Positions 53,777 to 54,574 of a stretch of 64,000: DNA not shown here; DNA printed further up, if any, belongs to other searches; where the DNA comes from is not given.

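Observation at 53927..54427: Novel 166-aa protein made of about 18 tandem Gly-initiated heptapeptide repeats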

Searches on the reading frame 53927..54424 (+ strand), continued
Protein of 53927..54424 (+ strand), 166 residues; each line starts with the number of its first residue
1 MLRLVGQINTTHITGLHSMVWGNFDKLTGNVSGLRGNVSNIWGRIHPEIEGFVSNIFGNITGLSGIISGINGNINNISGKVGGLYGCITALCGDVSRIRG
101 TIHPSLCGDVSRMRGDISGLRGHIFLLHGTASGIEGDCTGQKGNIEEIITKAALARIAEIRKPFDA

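Call 25: search_protein_families(library=pfam, proteins=[P0124, P0133, P0114, P0123, P0082, P0067, P0087, P0073, P0046, P0147], max_evalue=0.1)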
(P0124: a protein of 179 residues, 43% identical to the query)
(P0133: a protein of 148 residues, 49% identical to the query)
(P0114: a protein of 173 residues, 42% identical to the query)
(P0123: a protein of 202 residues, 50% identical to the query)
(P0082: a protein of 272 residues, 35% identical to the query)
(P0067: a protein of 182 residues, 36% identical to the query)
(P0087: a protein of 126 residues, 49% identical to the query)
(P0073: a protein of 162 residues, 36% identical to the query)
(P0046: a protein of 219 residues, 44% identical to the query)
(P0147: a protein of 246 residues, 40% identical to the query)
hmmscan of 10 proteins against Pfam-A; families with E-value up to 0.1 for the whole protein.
P0124 (179 aa): 4 families
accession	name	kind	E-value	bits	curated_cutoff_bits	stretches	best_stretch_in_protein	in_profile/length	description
PF04728.18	LPP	-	0.011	16.4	29.1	0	41-74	4-37/53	Lipoprotein leucine-zipper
PF23903.1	Phage_zn_bind_2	-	0.022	15.1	27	1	167-178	29-40/44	Phage zinc binding domain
PF20808.2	MINT_RAM7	-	0.035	14.8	108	1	46-104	32-90/110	Msx2-interacting protein, RAM7 domain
PF07889.17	DUF1664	-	0.078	13.5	34.6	0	34-67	84-117/124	Protein of unknown function (DUF1664)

P0133 (148 aa): 4 families
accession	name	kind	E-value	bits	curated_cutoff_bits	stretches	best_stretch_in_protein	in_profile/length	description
PF07889.17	DUF1664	-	0.0057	17.1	34.6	0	33-69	83-119/124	Protein of unknown function (DUF1664)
PF04728.18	LPP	-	0.02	15.7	29.1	0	46-70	2-26/53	Lipoprotein leucine-zipper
PF10133.14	CooT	-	0.053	14.3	27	0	88-111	33-56/60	CO dehydrogenase accessory protein CooT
PF23284.2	KOW2_Spt5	-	0.066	13.5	28.9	0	35-52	8-25/50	Transcription elongation factor SPT5, second KOW domain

P0114 (173 aa): 2 families
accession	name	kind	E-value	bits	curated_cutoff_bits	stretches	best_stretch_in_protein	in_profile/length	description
PF20808.2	MINT_RAM7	-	0.0086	16.8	108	1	86-146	18-82/110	Msx2-interacting protein, RAM7 domain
PF21300.2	LbR_Ice_bind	-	0.0098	16.4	30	1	84-147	26-90/97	Grass antifreeze beta roll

P0123 (202 aa): 2 families
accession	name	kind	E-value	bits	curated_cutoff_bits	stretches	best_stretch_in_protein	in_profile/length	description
PF23991.1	DUF7310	-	0.0037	18.2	40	0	5-39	31-65/83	Coiled-coil region of unknown function (DUF7310)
PF07889.17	DUF1664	-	0.0038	17.7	34.6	0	97-133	84-120/124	Protein of unknown function (DUF1664)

P0082 (272 aa): 0 families

P0067 (182 aa): 1 family
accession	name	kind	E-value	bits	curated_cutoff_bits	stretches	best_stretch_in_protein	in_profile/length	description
PF04513.17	Baculo_PEP_C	-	0.0041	17.6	38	0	73-141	46-111/140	Baculovirus polyhedron envelope protein, PEP, C terminus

P0087 (126 aa): 1 family
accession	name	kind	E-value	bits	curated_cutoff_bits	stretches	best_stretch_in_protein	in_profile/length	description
PF22892.2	DSRM_MRPL44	-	0.097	13.2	27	0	36-79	20-62/125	MRPL44 dsRNA-binding domain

P0073 (162 aa): 5 families
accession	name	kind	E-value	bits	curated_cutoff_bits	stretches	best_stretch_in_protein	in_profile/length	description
PF04513.17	Baculo_PEP_C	-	2.2e-05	25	38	1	32-89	68-121/140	Baculovirus polyhedron envelope protein, PEP, C terminus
PF23284.2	KOW2_Spt5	-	0.002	18.4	28.9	0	67-82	10-25/50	Transcription elongation factor SPT5, second KOW domain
PF20808.2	MINT_RAM7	-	0.0027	18.4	108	1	54-121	6-77/110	Msx2-interacting protein, RAM7 domain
PF04728.18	LPP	-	0.011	16.5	29.1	0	94-125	6-37/53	Lipoprotein leucine-zipper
PF12396.14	DUF3659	-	0.085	13.2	24.8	0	58-85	26-53/61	Protein of unknown function (DUF3659)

P0046 (219 aa): 1 family
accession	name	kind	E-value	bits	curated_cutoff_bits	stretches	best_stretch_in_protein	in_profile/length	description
PF04728.18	LPP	-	0.0048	17.6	29.1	0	172-208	5-40/53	Lipoprotein leucine-zipper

P0147 (246 aa): 1 family
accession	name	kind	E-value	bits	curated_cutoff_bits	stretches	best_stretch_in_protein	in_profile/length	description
PF21300.2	LbR_Ice_bind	-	0.00011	22.7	30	0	14-76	20-83/97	Grass antifreeze beta roll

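Call 26: search_protein_families(library=ncbifam, proteins=[P0124, P0133, P0114, P0123, P0082, P0067, P0087, P0073, P0046, P0147], max_evalue=0.1)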
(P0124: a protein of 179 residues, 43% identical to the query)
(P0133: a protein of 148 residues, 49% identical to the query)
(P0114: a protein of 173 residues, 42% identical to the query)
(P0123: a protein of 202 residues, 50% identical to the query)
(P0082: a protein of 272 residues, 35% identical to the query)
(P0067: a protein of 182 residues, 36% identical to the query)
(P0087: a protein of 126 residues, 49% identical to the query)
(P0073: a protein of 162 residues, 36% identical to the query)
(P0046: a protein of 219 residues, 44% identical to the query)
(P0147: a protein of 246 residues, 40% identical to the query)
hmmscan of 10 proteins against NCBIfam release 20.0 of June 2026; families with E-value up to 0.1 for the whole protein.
P0124 (179 aa): 2 families
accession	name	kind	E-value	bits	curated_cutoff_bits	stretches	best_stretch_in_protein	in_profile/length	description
NF047709.1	RiPP_TigB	exception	3e-05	23.9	70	1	79-118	18-56/68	methyl-cyclopropylglycine-containing RiPP peptide TigB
NF040788.1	S-lay_SlaB_Mtsph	equivalog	0.019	13.9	700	1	42-114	313-385/416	S-layer protein SlaB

P0133 (148 aa): 2 families
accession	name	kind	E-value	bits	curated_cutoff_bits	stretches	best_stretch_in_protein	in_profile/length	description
NF047709.1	RiPP_TigB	exception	0.00011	22.1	70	2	32-84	13-64/68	methyl-cyclopropylglycine-containing RiPP peptide TigB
NF040788.1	S-lay_SlaB_Mtsph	equivalog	0.084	11.8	700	1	30-91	315-376/416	S-layer protein SlaB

P0114 (173 aa): 2 families
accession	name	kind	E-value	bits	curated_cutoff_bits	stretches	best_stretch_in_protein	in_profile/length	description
NF047709.1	RiPP_TigB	exception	3.7e-10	39.7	70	2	69-127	7-64/68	methyl-cyclopropylglycine-containing RiPP peptide TigB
NF040788.1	S-lay_SlaB_Mtsph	equivalog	1.3e-06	27.6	700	1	68-152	310-390/416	S-layer protein SlaB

P0123 (202 aa): 1 family
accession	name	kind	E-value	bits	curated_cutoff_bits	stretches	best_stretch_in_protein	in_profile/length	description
NF047709.1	RiPP_TigB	exception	6.1e-05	23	70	1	135-179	18-61/68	methyl-cyclopropylglycine-containing RiPP peptide TigB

P0082 (272 aa): 2 families
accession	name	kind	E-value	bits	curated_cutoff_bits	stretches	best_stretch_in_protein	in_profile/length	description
NF040788.1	S-lay_SlaB_Mtsph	equivalog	0.0044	16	700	0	74-139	312-377/416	S-layer protein SlaB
NF047709.1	RiPP_TigB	exception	0.015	15.3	70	0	37-77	20-59/68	methyl-cyclopropylglycine-containing RiPP peptide TigB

P0067 (182 aa): 0 families

P0087 (126 aa): 2 families
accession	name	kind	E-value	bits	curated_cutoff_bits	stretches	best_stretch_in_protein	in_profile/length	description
NF006204.0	PRK08328.1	equivalog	0.0015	18.2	339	1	34-122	142-226/231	hypothetical protein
NF047709.1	RiPP_TigB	exception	0.0034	17.4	70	1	32-80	13-63/68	methyl-cyclopropylglycine-containing RiPP peptide TigB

P0073 (162 aa): 3 families
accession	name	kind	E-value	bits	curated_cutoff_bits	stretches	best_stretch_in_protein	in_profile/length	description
NF047709.1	RiPP_TigB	exception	1.3e-05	25.1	70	1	53-99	18-63/68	methyl-cyclopropylglycine-containing RiPP peptide TigB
NF040788.1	S-lay_SlaB_Mtsph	equivalog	9e-05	21.6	700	1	46-134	308-392/416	S-layer protein SlaB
NF047728.1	tRNAMtaseTaw22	equivalog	0.059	12.5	550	0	76-151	213-289/336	tRNA (guanine(37)-N1)/4-demethylwyosine(37)-methyltransferase Taw22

P0046 (219 aa): 2 families
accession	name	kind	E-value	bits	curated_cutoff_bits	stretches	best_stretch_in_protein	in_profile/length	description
NF047709.1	RiPP_TigB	exception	0.00046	20.2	70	0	87-130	14-59/68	methyl-cyclopropylglycine-containing RiPP peptide TigB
NF040788.1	S-lay_SlaB_Mtsph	equivalog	0.078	11.9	700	0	92-166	319-389/416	S-layer protein SlaB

P0147 (246 aa): 0 families

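Call 28: list_cluster_members(proteins=[window:53927-54424:+, P0017, P0022, P0124, P0133, P0114, P0003, P0004, P0008, P0034])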
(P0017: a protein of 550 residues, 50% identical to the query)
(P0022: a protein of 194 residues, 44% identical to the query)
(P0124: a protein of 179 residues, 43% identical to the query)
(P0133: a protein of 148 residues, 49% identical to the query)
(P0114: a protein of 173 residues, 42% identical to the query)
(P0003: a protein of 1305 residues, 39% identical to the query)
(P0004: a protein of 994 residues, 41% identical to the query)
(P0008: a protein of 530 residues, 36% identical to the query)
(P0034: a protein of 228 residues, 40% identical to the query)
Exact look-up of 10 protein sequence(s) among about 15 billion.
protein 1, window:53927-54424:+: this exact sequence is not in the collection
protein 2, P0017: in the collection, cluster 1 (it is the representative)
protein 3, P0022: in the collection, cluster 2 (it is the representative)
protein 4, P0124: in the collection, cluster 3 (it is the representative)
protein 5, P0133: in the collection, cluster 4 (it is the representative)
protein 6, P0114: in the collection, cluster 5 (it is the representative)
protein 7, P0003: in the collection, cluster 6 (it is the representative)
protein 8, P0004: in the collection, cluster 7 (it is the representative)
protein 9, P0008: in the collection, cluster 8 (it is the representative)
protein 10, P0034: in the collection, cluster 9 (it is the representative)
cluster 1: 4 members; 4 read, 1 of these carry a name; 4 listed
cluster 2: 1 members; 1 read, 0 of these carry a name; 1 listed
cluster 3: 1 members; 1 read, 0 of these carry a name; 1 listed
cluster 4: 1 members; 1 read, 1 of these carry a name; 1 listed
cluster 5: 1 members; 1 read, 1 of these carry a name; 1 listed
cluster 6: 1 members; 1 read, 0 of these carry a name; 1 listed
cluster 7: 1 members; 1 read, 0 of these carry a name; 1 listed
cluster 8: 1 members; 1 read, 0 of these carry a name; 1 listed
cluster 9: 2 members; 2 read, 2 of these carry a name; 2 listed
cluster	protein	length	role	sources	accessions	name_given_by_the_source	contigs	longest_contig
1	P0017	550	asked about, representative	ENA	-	-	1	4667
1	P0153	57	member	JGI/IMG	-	hypothetical protein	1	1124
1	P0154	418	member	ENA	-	-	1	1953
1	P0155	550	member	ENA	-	-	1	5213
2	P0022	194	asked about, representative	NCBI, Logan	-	-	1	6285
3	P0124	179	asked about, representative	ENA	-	-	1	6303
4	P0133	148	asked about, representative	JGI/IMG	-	hypothetical protein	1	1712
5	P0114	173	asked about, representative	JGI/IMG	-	hypothetical protein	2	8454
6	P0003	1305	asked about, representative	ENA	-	-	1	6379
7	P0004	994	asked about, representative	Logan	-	-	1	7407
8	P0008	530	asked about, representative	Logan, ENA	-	-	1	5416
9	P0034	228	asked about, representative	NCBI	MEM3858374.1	MAG: hypothetical protein QW478_03085 [Candidatus Micrarchaeaceae archaeon]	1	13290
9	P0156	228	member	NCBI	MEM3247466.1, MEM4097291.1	MAG: hypothetical protein QXS81_01210 [Candidatus Micrarchaeaceae archaeon]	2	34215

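Call 33: find_related_loci(query=window:53927-54424:+, collection=metagenome_contigs, flank=4000)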
Query window:53927-54424:+ (166 aa) in metagenome_contigs; peptide patterns used: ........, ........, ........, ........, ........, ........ (x = any residue, [..] = any of these).
456 stretches matched a pattern, but none encodes a relative of the query by tblastn (E <= 1e-3).

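Call 34: predict_structure(protein=window:53927-54424:+)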
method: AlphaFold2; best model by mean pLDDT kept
length: 166 residues; sequences in the alignment: 1
mean_pLDDT: 85.3   pTM: 0.34
mean pLDDT of the five models: 85.3, 76.2, 67.3, 49.0, 47.2
residues with pLDDT >= 90: 58; 70-90: 100; 50-70: 8; < 50: 0
segments of 3 or more residues with pLDDT < 50: none
pLDDT, mean of each block of 10 residues (from residue 1): 71 84 93 93 92 93 92 93 87 80 75 85 86 86 85 82 70
secondary structure, 60 per line:
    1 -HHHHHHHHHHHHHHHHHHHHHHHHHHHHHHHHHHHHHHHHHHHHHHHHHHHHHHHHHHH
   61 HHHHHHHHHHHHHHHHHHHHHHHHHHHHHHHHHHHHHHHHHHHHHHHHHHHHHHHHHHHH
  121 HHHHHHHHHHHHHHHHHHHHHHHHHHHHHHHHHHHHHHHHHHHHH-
elements in order: H2-165

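Call 39: find_encoding_contigs(protein=P0022, flank=5000, max_places=3)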
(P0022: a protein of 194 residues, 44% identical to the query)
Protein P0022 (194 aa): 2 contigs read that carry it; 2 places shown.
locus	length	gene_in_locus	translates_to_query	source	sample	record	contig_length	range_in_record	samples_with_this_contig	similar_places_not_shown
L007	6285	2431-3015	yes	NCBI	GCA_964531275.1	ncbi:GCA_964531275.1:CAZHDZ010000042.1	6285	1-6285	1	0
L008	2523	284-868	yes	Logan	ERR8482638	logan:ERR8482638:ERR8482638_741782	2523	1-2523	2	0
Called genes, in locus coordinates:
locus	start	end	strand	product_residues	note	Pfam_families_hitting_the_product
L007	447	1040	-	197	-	PF13489:Methyltransf_23, PF07021:MetW, PF13847:Methyltransf_31, PF08241:Methyltransf_11, PF08242:Methyltransf_12, PF13649:Methyltransf_25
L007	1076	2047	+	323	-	PF00768:Peptidase_S11, PF13354:Beta-lactamase2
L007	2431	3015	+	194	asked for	-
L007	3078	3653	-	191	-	PF04307:YdjM, PF00882:Zn_dep_PLPC (weak)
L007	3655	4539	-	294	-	PF00561:Abhydrolase_1 (weak), PF12146:Hydrolase_4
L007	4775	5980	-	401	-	PF05496:RuvB_N, PF00004:AAA, PF07728:AAA_5 (weak), PF13401:AAA_22 (faint), PF16193:AAA_assoc_2, PF12002:MgsA_C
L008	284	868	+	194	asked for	-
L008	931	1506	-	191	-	PF04307:YdjM, PF00882:Zn_dep_PLPC (weak)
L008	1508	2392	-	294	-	PF00561:Abhydrolase_1 (weak), PF12146:Hydrolase_4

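Call 40: find_encoding_contigs(protein=P0124, flank=5000, max_places=3)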
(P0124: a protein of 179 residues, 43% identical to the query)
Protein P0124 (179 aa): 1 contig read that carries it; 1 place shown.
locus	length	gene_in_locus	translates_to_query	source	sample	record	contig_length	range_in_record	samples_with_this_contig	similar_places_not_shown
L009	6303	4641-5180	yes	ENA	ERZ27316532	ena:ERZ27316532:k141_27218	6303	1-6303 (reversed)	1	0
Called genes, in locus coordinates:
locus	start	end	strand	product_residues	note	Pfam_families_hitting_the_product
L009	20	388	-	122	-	-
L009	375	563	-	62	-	-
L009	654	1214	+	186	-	PF01807:Zn_ribbon_DnaG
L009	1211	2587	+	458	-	PF08706:D5_N, PF19263:DUF5906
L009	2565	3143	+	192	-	-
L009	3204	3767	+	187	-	-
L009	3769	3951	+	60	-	-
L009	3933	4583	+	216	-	-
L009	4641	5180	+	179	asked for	-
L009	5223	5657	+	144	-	-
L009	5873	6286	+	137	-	-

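Call 42: find_encoding_contigs(protein=P0034, flank=6000, max_places=2)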
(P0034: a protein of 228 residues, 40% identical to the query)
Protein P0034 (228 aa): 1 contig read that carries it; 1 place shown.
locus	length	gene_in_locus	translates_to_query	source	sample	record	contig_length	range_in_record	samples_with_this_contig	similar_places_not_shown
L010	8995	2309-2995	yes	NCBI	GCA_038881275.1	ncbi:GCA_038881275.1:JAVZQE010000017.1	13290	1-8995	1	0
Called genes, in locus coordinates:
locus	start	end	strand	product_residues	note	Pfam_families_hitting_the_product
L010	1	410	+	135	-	?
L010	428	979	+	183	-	-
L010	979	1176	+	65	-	-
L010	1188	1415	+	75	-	-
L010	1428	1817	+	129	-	-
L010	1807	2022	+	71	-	PF01370:Epimerase (weak)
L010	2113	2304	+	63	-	-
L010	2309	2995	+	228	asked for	PF07889:DUF1664 (faint), PF06009: (faint), PF04728:LPP (faint)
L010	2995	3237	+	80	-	-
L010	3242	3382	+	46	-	-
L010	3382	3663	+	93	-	-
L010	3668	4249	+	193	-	-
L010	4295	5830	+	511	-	PF02516:STT3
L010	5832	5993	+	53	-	-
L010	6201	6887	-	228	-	PF00535:Glycos_transf_2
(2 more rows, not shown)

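Call 43: find_encoding_contigs(protein=P0114, flank=5000, max_places=2)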
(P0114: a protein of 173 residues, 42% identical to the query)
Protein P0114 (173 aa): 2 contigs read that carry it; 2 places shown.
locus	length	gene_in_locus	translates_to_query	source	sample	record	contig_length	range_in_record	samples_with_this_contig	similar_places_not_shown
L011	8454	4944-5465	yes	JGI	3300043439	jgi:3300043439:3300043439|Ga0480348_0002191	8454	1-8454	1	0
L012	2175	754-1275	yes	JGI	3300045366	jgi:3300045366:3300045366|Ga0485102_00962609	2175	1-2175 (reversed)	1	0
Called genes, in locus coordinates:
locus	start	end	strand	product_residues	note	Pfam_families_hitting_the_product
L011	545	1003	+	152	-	PF13385:Laminin_G_3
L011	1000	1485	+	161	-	-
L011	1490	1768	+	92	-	-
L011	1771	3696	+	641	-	PF21722:Gly_rich_2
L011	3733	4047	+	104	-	-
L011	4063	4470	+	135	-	-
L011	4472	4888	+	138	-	PF07087:DUF1353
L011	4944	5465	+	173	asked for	-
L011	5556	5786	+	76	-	-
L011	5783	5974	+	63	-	-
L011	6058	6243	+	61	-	-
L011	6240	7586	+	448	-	PF00176:SNF2-rel_dom (faint)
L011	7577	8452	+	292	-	?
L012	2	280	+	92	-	?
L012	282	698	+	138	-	PF07087:DUF1353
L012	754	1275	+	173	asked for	-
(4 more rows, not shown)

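Call 44: predict_structure(alignment_id=A1)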
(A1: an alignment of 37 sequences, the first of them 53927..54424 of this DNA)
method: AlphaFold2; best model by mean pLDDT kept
length: 166 residues; sequences in the alignment: 37
mean_pLDDT: 55.1   pTM: 0.35
mean pLDDT of the five models: 55.1, 52.9, 51.2, 49.7, 49.3
residues with pLDDT >= 90: 0; 70-90: 16; 50-70: 106; < 50: 44
segments of 3 or more residues with pLDDT < 50: 2-5, 114-144
pLDDT, mean of each block of 10 residues (from residue 1): 48 54 60 59 56 57 59 58 58 53 50 45 35 42 54 79 81
secondary structure, 60 per line:
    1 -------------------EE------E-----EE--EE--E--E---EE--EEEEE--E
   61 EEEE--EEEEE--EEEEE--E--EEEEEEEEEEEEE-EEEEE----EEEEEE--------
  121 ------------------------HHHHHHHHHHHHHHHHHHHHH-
elements in order: E53-57 E60-64 E67-71 E74-78 E84-96 E98-102 E107-112 H145-165

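Call 46: fold_search(model_id=the predicted structure, library=pdb)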
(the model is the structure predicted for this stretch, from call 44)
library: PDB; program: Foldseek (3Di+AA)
matches with E <= 10: 120; with E <= 0.001: 0
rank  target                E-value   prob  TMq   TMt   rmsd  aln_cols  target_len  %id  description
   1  6w4q_E                1.2e+00  0.12  0.25  0.08   9.7       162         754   13  Crystal structure of full-length tailspike protein 2 (TSP2, ORF211) ) from Escherichia coli O157:H7 bacteriophage CAB1 (released 2021-01-20)
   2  4z05_A                1.4e+00  0.06  0.19  0.17  11.2       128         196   12  C. bescii Family 3 pectate lyase mutant E84A (released 2015-12-23)
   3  3lmw_A                1.4e+00  0.06  0.20  0.09  11.8       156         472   11  Crystal structure of iota-carrageenase family GH82 from A. fortis in absence of chloride ions (released 2010-08-18)
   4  9j4l_B                1.5e+00  0.08  0.20  0.10  11.3       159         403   12  Crystal structure of GH9l Inulin fructotransferases (IFTase) (released 2024-09-04)
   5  5zky                  1.6e+00  0.09  0.25  0.12  11.1       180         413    4  Crystal structure of DFA-IIIase from Arthrobacter chlorophenolicus A6 without its lid (released 2018-12-19)
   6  4ru4_B                1.6e+00  0.07  0.20  0.08  11.0       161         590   10  Crystal structure of the tailspike protein gp49 from Pseudomonas phage LKA1 (released 2015-11-18)
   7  4mxn_A                1.7e+00  0.06  0.20  0.16   9.7       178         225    9  Crystal structure of a putative glycosyl hydrolase (PARMER_00599) from Parabacteroides merdae ATCC 43184 at 1.95 A res (released 2013-10-23)
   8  7xze_A                1.8e+00  0.03  0.13  0.07  12.3       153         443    7  Mutant (H176A) of the N-terminal domain of fucoidan lyase FdlA (released 2022-09-28)
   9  7xz7_A                1.8e+00  0.02  0.13  0.07  13.3       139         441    9  Mutant (D137A) of the N-terminal domain of fucoidan lyase FdlA (released 2022-09-28)
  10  5zl5_F                1.9e+00  0.11  0.27  0.12  11.2       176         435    6  Crystal structure of DFA-IIIase mutant C387A from Arthrobacter chlorophenolicus A6 (released 2018-12-19)
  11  5zla_A                2.0e+00  0.10  0.27  0.12  11.1       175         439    6  Crystal structure of mutant C387A of DFA-IIIase from Arthrobacter chlorophenolicus A6 in complex with DFA-III (released 2018-12-19)
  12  3du1                  2.0e+00  0.04  0.19  0.15  10.2       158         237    6  The 2.0 Angstrom Resolution Crystal Structure of HetL, a Pentapeptide Repeat Protein involved in Heterocyst Differentiat (released 2008-11-11)
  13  6k0v_A                2.0e+00  0.04  0.17  0.08  11.6       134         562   12  Catalytic domain of GH87 alpha-1,3-glucanase D1069A in complex with tetrasaccharides (released 2019-12-25)
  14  4ozz                  2.2e+00  0.03  0.16  0.09  13.8       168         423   13  Crystal Structure of the periplasmic alginate epimerase AlgG T265N T268M double mutant (released 2015-03-04)
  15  6w4q_B                2.3e+00  0.23  0.31  0.08   7.5       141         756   14  Crystal structure of full-length tailspike protein 2 (TSP2, ORF211) ) from Escherichia coli O157:H7 bacteriophage CAB1 (released 2021-01-20)
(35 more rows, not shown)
